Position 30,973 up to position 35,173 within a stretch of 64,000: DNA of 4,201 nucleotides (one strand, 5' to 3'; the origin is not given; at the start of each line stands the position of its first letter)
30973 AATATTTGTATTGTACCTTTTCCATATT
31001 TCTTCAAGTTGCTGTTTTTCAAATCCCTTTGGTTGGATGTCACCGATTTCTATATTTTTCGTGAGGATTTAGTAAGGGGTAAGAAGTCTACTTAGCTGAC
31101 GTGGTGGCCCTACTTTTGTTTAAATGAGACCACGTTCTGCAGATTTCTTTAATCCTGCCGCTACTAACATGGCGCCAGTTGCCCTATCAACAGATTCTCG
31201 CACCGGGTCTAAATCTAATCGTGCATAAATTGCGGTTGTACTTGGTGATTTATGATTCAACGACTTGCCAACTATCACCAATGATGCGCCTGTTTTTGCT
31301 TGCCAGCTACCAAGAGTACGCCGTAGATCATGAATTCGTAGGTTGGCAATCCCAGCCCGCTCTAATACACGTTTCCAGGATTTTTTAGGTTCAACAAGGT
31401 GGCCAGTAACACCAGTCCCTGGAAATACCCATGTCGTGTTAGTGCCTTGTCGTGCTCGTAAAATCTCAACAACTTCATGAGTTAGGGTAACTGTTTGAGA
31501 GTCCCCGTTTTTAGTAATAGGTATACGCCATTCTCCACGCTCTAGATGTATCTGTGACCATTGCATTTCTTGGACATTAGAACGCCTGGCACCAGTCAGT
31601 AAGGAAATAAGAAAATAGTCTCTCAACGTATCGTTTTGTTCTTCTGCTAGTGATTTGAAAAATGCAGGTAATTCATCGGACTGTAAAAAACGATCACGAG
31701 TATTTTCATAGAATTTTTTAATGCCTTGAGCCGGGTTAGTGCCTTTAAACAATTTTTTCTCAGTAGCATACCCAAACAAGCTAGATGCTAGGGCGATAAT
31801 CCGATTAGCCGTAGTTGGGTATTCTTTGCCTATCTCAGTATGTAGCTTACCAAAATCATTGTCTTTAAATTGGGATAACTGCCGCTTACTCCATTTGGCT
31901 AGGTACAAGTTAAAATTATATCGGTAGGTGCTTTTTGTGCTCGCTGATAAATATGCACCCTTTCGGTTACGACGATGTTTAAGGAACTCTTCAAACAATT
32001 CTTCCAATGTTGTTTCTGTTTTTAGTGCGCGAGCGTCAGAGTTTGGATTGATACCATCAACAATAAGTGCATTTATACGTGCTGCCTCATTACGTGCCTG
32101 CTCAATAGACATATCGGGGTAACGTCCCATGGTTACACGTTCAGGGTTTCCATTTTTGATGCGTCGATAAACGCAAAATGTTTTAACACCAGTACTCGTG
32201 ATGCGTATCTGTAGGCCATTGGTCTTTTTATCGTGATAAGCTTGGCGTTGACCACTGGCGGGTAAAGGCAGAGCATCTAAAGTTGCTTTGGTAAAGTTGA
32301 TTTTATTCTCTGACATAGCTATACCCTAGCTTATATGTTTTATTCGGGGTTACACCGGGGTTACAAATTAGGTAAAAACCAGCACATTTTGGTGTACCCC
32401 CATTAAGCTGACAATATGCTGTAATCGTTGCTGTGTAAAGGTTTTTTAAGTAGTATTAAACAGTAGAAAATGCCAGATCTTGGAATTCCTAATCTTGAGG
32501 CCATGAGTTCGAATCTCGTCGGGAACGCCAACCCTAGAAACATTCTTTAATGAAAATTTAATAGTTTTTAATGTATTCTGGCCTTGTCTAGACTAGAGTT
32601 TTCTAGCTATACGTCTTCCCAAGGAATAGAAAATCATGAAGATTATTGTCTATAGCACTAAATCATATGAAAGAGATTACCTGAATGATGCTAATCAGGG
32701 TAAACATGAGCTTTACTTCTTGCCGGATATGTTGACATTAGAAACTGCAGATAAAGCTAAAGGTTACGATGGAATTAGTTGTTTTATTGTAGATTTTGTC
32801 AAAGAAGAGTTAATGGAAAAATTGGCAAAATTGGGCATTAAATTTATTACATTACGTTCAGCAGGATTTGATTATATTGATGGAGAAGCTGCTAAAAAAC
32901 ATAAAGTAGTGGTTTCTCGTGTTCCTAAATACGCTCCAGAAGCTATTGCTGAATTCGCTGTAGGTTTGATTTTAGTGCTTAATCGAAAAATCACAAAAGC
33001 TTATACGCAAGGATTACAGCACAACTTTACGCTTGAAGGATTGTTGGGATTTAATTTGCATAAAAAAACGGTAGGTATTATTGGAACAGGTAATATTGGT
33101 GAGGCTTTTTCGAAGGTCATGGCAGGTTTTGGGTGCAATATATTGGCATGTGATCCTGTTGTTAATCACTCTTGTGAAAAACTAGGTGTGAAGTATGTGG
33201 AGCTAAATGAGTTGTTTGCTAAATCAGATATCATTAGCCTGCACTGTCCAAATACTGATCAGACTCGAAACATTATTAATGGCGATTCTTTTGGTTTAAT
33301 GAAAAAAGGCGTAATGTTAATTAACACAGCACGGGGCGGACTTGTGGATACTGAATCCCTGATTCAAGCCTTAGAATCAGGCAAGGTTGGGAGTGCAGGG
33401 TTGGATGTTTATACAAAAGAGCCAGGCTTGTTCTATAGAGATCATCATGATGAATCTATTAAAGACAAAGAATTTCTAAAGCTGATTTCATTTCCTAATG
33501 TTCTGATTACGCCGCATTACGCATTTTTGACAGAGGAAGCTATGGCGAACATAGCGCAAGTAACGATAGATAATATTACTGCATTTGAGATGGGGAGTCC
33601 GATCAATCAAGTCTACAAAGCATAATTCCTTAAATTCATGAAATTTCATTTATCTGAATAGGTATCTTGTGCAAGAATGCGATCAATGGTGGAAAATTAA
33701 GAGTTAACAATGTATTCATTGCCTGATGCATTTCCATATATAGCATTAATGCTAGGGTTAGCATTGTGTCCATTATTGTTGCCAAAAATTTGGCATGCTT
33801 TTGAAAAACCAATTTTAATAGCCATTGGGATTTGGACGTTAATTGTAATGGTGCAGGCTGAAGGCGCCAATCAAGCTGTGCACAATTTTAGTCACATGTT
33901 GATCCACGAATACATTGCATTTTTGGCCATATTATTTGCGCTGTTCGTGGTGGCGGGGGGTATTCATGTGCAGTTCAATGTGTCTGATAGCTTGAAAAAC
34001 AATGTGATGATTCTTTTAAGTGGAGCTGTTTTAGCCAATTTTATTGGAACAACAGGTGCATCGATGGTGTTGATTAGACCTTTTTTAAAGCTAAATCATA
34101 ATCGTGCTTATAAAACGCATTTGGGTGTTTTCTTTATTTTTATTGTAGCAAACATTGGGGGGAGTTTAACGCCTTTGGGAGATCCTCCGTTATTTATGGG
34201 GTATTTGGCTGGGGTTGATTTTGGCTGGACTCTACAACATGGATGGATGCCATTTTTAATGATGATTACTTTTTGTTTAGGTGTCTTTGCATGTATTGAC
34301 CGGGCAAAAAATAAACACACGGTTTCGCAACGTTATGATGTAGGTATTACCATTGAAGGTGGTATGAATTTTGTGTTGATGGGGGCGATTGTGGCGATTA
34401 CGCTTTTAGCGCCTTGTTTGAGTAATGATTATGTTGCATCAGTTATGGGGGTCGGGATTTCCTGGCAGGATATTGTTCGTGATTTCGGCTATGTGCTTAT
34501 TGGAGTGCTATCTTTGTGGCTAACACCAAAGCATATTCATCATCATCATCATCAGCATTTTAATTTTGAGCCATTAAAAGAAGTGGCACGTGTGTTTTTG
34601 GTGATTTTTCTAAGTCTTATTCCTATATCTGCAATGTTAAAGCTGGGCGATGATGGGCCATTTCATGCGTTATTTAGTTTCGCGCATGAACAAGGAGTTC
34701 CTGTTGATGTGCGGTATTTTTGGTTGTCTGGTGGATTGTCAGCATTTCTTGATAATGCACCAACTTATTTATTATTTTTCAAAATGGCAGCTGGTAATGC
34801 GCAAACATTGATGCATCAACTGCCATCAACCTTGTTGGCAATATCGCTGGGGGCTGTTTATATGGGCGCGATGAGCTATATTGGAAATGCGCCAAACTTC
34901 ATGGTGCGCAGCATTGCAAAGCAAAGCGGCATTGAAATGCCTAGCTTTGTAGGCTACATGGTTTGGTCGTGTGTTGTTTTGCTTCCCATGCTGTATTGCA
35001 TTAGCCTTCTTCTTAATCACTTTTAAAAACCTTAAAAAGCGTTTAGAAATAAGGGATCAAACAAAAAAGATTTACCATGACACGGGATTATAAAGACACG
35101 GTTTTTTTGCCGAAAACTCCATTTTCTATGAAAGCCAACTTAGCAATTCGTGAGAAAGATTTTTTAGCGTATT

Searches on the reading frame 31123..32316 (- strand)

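Call 7: search_protein_families(library=pfam, proteins=[window:31123-32316:-], max_evalue=0.01)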
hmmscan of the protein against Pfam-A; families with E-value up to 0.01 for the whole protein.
window:31123-32316:- (398 aa): 3 families
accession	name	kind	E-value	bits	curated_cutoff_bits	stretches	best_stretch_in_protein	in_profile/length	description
PF00589.27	Phage_integrase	-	3.3e-25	89.3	27.1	1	210-368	2-169/172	Phage integrase family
PF13356.12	Arm-DNA-bind_3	-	6.8e-16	58.6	27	1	8-96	1-81/83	Arm DNA-binding domain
PF02899.23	Phage_int_SAM_1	-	0.0041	17.8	22.3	1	120-187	13-82/83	Phage integrase, N-terminal SAM-like domain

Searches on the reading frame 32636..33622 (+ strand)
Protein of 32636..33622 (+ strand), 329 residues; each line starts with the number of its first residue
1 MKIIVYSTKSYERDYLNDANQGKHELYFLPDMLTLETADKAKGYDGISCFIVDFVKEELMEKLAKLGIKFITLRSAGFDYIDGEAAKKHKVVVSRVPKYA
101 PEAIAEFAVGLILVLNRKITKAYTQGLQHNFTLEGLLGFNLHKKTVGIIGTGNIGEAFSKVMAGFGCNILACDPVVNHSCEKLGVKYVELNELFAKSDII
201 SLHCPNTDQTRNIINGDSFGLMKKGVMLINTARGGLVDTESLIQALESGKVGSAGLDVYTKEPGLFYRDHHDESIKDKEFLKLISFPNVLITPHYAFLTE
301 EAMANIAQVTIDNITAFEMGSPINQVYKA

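Call 7: search_protein_families(library=pfam, proteins=[window:32636-33622:+], max_evalue=0.01)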
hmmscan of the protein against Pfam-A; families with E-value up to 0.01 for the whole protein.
window:32636-33622:+ (329 aa): 7 families
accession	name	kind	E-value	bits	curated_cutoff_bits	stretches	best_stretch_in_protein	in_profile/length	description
PF02826.25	2-Hacid_dh_C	-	1.4e-54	184.6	25.1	1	109-296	1-178/178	D-isomer specific 2-hydroxyacid dehydrogenase, NAD binding domain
PF00389.36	2-Hacid_dh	-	2.1e-27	95.8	24.6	1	4-326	2-133/134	D-isomer specific 2-hydroxyacid dehydrogenase, catalytic domain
PF03446.21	NAD_binding_2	-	4.6e-05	23.9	21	1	145-250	1-111/161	NAD binding domain of 6-phosphogluconate dehydrogenase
PF07991.19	KARI_N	-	5.3e-05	23.3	20.6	1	141-227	2-90/165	Acetohydroxy acid isomeroreductase, NADPH-binding domain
PF00670.27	AdoHcyase_NAD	-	0.00039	21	27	1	143-245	23-120/162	S-adenosyl-L-homocysteine hydrolase, NAD binding domain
PF03807.23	F420_oxidored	-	0.00098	20.1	21.6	1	145-205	1-68/94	NADP oxidoreductase coenzyme F420-dependent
PF22660.2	RS_preATP-grasp-like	-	0.0096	16.7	27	0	144-189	2-55/98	Ribonucleotide synthetase preATP-grasp domain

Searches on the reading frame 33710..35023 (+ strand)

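Call 7: search_protein_families(library=pfam, proteins=[window:33710-35023:+], max_evalue=0.01)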
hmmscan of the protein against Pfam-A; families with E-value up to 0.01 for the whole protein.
window:33710-35023:+ (438 aa): 2 families
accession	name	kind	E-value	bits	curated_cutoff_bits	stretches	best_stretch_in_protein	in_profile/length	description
PF16980.11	CitMHS_2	-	1.4e-145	485.8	25.7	1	7-434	9-446/448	Putative citrate transport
PF03600.22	CitMHS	-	2.1e-12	47.3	31.9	2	330-430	77-178/336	Citrate transporter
